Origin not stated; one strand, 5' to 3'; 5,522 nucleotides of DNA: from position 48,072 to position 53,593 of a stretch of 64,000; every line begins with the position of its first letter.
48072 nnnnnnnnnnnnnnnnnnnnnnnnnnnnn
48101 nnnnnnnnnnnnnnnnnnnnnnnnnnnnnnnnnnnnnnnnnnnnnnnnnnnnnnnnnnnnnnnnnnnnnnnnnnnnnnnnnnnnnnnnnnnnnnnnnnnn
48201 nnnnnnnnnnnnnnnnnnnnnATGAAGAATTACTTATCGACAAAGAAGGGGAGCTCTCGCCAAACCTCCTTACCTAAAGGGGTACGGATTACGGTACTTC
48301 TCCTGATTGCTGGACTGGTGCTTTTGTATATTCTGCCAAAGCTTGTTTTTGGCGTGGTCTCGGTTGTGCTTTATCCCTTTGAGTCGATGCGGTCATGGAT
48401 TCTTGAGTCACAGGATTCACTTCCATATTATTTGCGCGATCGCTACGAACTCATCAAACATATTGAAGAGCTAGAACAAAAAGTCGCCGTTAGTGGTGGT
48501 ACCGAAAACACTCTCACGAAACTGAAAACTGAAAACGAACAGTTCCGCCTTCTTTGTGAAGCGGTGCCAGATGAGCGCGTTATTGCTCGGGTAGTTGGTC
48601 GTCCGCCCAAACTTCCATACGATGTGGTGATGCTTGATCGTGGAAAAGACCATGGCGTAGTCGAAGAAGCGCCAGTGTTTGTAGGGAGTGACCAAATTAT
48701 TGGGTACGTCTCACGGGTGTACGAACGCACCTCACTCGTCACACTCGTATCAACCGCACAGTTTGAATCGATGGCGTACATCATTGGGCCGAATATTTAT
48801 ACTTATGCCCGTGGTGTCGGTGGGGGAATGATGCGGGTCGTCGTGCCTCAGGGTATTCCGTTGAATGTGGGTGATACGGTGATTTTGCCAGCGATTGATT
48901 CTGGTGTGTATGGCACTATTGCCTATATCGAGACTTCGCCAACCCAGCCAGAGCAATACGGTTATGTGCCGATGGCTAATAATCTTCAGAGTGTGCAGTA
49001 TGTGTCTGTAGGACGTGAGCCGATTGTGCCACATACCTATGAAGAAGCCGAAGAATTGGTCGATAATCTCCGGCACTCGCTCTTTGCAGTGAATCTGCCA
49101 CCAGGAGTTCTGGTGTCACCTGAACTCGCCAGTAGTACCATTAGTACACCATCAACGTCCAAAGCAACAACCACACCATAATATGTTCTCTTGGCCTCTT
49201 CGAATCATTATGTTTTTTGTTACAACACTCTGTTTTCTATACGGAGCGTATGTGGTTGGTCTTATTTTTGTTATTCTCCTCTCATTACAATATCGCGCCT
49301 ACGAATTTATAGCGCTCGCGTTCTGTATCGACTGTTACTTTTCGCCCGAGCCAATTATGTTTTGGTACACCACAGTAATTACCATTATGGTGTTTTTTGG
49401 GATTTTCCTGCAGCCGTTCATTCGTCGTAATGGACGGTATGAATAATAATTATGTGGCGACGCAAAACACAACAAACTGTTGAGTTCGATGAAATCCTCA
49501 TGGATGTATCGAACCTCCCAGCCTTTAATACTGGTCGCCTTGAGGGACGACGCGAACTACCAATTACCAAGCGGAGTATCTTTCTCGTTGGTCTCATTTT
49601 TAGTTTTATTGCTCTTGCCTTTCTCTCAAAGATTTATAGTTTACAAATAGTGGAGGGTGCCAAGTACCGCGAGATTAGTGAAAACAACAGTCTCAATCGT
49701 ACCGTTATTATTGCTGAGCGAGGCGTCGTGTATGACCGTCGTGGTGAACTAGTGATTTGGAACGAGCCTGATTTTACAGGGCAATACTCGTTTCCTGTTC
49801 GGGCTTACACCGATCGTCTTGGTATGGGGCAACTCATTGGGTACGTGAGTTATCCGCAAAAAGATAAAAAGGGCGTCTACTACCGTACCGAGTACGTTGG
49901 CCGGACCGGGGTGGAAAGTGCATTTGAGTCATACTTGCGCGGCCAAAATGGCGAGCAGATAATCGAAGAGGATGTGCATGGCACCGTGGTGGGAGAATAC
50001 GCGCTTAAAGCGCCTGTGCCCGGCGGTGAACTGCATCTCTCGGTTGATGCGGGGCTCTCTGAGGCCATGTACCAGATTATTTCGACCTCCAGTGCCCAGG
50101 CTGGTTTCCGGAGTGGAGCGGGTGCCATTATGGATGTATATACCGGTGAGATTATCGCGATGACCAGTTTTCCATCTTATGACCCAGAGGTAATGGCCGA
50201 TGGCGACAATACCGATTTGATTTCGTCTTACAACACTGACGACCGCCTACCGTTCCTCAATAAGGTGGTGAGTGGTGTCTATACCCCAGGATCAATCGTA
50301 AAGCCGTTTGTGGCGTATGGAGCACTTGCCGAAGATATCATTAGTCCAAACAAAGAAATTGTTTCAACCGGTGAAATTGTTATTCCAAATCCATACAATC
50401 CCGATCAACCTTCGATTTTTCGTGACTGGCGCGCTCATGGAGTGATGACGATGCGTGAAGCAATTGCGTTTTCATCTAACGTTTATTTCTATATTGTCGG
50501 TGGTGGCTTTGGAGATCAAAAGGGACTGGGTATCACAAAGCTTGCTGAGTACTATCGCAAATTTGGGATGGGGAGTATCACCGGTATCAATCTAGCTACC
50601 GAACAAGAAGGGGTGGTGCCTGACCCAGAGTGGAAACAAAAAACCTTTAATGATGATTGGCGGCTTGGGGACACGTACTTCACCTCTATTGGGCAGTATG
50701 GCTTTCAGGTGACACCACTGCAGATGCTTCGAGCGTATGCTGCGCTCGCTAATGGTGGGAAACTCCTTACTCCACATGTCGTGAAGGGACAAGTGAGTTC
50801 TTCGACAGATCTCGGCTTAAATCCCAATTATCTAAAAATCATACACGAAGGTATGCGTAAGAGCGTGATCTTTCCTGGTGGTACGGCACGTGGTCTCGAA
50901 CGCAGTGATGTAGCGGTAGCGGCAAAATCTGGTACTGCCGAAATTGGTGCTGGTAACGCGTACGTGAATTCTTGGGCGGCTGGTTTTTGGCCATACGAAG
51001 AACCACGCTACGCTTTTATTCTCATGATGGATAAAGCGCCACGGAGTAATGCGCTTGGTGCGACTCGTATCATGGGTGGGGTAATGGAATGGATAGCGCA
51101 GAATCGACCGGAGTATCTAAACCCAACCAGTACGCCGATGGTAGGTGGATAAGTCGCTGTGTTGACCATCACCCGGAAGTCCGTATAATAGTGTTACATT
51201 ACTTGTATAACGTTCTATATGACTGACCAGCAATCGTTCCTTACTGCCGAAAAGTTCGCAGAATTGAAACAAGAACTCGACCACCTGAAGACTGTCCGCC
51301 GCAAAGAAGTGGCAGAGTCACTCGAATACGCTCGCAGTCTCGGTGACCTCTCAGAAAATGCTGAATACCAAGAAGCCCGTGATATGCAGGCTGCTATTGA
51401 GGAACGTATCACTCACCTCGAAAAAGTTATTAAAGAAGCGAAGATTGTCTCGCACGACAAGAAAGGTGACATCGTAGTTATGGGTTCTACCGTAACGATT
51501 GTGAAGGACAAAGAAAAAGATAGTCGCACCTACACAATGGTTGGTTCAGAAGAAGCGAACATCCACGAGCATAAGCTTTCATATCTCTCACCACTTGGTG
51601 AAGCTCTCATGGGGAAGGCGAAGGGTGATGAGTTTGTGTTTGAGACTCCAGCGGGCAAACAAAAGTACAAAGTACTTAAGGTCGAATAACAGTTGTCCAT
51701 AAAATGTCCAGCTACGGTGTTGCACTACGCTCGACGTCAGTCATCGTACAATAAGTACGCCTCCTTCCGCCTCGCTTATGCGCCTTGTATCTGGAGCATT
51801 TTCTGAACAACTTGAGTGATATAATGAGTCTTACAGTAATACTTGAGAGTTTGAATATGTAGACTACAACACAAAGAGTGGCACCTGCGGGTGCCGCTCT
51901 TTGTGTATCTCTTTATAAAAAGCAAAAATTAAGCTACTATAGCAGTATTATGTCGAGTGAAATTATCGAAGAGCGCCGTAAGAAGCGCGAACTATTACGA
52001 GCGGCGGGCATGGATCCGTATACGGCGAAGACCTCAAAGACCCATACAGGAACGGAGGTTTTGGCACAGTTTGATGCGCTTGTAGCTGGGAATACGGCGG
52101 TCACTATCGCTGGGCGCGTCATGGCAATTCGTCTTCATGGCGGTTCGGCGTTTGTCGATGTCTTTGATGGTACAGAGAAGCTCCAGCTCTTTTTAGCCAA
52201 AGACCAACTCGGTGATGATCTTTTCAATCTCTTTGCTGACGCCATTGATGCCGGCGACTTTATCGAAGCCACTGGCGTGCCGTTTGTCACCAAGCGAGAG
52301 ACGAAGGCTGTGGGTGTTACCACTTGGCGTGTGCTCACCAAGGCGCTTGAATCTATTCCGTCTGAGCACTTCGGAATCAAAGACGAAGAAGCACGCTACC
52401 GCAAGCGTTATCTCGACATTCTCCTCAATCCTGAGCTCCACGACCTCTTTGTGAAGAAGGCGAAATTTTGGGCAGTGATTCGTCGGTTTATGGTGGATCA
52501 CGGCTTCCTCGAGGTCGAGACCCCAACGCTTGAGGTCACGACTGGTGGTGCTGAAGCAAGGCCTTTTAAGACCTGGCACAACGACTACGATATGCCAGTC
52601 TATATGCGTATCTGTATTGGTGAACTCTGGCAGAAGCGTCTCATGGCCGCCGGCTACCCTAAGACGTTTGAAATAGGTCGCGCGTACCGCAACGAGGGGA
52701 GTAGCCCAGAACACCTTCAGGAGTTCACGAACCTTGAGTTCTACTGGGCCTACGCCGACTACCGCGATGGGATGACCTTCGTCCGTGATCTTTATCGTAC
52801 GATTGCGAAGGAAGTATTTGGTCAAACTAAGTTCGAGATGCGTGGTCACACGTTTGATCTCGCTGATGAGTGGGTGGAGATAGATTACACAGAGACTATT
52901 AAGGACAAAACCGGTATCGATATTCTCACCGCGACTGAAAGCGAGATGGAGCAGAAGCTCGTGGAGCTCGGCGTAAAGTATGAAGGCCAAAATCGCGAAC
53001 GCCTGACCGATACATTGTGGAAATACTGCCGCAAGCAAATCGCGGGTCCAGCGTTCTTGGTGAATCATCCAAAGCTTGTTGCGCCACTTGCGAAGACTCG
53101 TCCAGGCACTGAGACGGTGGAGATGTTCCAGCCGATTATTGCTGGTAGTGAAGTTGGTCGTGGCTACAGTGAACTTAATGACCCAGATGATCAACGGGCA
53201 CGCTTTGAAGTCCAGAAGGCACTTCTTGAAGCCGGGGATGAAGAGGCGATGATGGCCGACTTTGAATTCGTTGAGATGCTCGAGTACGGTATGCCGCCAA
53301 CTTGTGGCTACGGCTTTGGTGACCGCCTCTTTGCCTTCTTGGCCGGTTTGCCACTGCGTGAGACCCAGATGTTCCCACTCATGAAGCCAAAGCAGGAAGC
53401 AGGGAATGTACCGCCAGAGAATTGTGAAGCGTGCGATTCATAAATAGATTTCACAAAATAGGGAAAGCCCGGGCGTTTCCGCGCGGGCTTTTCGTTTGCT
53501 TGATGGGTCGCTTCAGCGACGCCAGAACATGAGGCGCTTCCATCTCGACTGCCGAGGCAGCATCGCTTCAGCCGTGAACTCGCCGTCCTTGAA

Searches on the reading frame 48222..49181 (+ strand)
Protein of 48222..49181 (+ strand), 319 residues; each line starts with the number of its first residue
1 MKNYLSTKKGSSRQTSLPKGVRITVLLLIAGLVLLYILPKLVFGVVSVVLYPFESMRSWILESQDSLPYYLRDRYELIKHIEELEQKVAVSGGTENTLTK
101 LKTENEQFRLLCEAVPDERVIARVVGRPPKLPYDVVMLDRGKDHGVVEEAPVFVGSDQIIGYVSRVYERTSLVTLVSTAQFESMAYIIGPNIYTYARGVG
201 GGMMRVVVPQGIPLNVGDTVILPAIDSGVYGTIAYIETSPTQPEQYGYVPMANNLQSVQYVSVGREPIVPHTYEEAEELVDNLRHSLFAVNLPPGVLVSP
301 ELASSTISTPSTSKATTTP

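Call 19: search_protein_families(library=ncbifam, proteins=[window:48222-49181:+], max_evalue=0.00001)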
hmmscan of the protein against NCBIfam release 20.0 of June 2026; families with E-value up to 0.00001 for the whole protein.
window:48222-49181:+ (319 aa): 2 families
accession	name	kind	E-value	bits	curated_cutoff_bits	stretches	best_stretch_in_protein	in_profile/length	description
NF010527.0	PRK13922.6-2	equivalog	3e-08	33.2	289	1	91-182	64-157/249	rod shape-determining protein MreC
TIGR00219.1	mreC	equivalog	1.8e-07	30.6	92.75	1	72-202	77-200/283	rod shape-determining protein MreC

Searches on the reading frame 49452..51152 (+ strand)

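Call 19: search_protein_families(library=ncbifam, proteins=[window:49452-51152:+], max_evalue=0.00001)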
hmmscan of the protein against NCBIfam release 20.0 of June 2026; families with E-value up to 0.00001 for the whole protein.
window:49452-51152:+ (566 aa): 16 families
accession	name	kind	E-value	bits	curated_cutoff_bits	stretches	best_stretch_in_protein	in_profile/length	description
TIGR03423.1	pbp2_mrdA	equivalog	1.5e-115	387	455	2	115-546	144-588/593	penicillin-binding protein 2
NF008061.0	PRK10795.1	equivalog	3.6e-62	210.8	962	1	137-536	194-602/634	peptidoglycan DD-transpeptidase MrdA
TIGR02214.1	spoVD_pbp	equivalog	2e-41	142.1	688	1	149-536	166-539/636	stage V sporulation protein D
NF051842.1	PBP4_5_Efaec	equivalog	6.5e-37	127.2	700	1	117-529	255-648/668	penicillin-binding protein PBP4(5)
NF011685.0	PRK15105.1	subfamily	1.7e-34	119.4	737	1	150-530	188-536/588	peptidoglycan glycosyltransferase FtsI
NF038271.1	strep_PBP2X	exception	3.6e-29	101.5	1050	1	115-446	181-482/750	penicillin-binding protein PBP2X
NF053573.1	PBP2_PenA_Neis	exception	2.4e-28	99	1105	1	149-545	187-553/572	peptidoglycan D,D-transpeptidase PBP2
NF038278.1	strep_PBP2B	exception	1.5e-24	86.5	975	1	141-500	255-620/678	penicillin-binding protein PBP2B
NF000406.1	MECB_PBP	exception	1.8e-16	59.7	1450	1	126-500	249-610/674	PBP2a family beta-lactam-resistant peptidoglycan transpeptidase MecB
NF000410.1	MECA1_pure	exception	6e-16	57.7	1480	1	118-500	247-603/666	PBP2a family beta-lactam-resistant peptidoglycan transpeptidase MecA1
NF000237.1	MECA_PBP2A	equivalog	9.5e-16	57.2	750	1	133-499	263-604/668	PBP2a family beta-lactam-resistant peptidoglycan transpeptidase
NF033378.1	MECD_PBP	exception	1e-15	57.1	1450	1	142-499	273-612/678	PBP2a family beta-lactam-resistant peptidoglycan transpeptidase MecD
NF000407.1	MECC_PBP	exception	8.1e-14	50.8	1500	1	142-499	268-601/665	PBP2a family beta-lactam-resistant peptidoglycan transpeptidase MecC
TIGR02074.1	PBP_1a_fam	subfamily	2.6e-13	49.6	508.75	1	417-515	396-497/535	PBP1A family penicillin-binding protein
NF000408.1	MECA2_pure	exception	7.9e-13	47.5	1525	1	134-499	264-604/668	PBP2a family beta-lactam-resistant peptidoglycan transpeptidase MecA2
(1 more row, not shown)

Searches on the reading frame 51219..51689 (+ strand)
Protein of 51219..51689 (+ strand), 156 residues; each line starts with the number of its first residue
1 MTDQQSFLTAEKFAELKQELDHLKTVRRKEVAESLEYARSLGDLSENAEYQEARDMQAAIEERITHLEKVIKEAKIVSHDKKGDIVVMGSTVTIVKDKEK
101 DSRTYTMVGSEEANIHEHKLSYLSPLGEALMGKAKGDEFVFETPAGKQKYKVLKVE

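Call 52: list_cluster_members(proteins=[window:51219-51689:+, window:49452-51152:+, window:54777-62804:+, window:53847-54713:+])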
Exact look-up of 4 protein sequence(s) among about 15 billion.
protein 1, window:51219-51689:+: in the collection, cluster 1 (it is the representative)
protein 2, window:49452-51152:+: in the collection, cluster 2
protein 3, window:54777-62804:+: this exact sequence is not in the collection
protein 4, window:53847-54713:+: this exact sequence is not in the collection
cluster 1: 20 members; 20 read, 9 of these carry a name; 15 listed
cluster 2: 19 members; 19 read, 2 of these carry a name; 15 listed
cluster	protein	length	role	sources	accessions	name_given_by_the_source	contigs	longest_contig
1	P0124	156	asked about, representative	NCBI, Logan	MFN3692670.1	MAG: transcription elongation factor GreA [Candidatus Paceibacteria bacterium]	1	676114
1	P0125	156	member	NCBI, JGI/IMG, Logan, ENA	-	transcription elongation factor GreA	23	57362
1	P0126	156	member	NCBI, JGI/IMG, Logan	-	transcription elongation factor GreA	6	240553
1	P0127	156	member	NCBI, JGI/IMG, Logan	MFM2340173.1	MAG: hypothetical protein RLZZ360_809 [Candidatus Parcubacteria bacterium] | transcription elongation factor GreA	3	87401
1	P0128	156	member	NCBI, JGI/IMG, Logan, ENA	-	transcription elongation factor GreA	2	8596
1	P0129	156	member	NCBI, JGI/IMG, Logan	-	transcription elongation factor GreA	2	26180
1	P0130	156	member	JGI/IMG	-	transcription elongation factor GreA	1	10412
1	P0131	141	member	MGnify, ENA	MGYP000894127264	FL=1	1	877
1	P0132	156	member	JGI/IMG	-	transcription elongation factor GreA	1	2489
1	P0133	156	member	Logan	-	-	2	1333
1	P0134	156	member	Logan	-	-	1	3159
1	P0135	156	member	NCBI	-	-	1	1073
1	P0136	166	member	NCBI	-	-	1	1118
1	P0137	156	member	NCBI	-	-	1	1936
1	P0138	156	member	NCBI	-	-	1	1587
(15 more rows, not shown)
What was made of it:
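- Checked: The source contig is 676 kb (call 52).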

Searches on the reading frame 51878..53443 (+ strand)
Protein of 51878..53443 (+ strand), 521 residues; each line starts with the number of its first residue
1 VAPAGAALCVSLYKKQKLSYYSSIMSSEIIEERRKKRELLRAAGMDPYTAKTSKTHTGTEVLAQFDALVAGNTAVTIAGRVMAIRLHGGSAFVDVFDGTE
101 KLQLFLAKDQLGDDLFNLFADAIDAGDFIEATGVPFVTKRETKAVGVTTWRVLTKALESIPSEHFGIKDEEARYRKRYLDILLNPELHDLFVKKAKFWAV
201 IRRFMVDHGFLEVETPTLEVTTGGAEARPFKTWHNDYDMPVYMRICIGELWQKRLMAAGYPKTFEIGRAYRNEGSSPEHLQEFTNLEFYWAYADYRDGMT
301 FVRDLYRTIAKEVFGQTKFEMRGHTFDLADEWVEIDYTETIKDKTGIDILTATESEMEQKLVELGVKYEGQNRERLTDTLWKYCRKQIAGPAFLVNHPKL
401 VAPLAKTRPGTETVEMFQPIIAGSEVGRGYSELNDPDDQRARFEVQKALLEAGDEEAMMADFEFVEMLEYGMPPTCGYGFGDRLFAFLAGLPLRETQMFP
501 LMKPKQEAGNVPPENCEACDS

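Call 19: search_protein_families(library=ncbifam, proteins=[window:51878-53443:+], max_evalue=0.00001)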
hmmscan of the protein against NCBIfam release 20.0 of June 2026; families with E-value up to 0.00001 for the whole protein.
window:51878-53443:+ (521 aa): 14 families
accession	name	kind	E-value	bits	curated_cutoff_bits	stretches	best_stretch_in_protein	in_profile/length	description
NF001756.1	PRK00484.1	subfamily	1.6e-141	472.3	468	1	28-505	2-488/488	lysine--tRNA ligase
TIGR00499.1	lysS_bact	equivalog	3.3e-129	431.7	427.6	1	28-505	4-495/496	lysine--tRNA ligase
NF002821.0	PRK02983.1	equivalog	2.3e-118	396.8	742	1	26-505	618-1101/1102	bifunctional lysylphosphatidylglycerol synthetase/lysine--tRNA ligase LysX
NF009101.0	PRK12445.1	subfamily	2.2e-98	330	1026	1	28-505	17-504/505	lysine--tRNA ligase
TIGR00462.1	genX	equivalog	3.8e-45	154.7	286.9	1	193-490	3-294/304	EF-P lysine aminoacylase EpmA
NF006828.0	PRK09350.1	equivalog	9.1e-36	123.7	264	1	191-489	16-309/325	elongation factor P--(R)-beta-lysine ligase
NF003483.0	PRK05159.1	equivalog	1.7e-29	103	353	1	72-500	17-430/438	aspartate--tRNA(Asn) ligase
NF001750.0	PRK00476.1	equivalog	4.5e-27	94.6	443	1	72-317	18-269/590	aspartate--tRNA ligase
TIGR00459.1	aspS_bact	equivalog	8e-26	90.5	373.85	1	72-317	16-264/586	aspartate--tRNA ligase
TIGR00458.1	aspS_nondisc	equivalog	7.5e-25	87.8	368.4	1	73-500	13-420/428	aspartate--tRNA(Asn) ligase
NF003037.0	PRK03932.1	equivalog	7.3e-16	58.2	414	1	72-503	16-446/451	asparagine--tRNA ligase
TIGR00457.1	asnS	equivalog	1.6e-15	56.9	342.6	1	71-502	15-449/455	asparagine--tRNA ligase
NF009460.0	PRK12820.1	equivalog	2.5e-15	55.7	1379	1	169-294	152-275/723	bifunctional aspartyl-tRNA synthetase/aspartyl/glutamyl-tRNA amidotransferase subunit C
NF005052.0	PRK06462.1-1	equivalog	2.6e-06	26.7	368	1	179-500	37-344/353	asparagine synthetase A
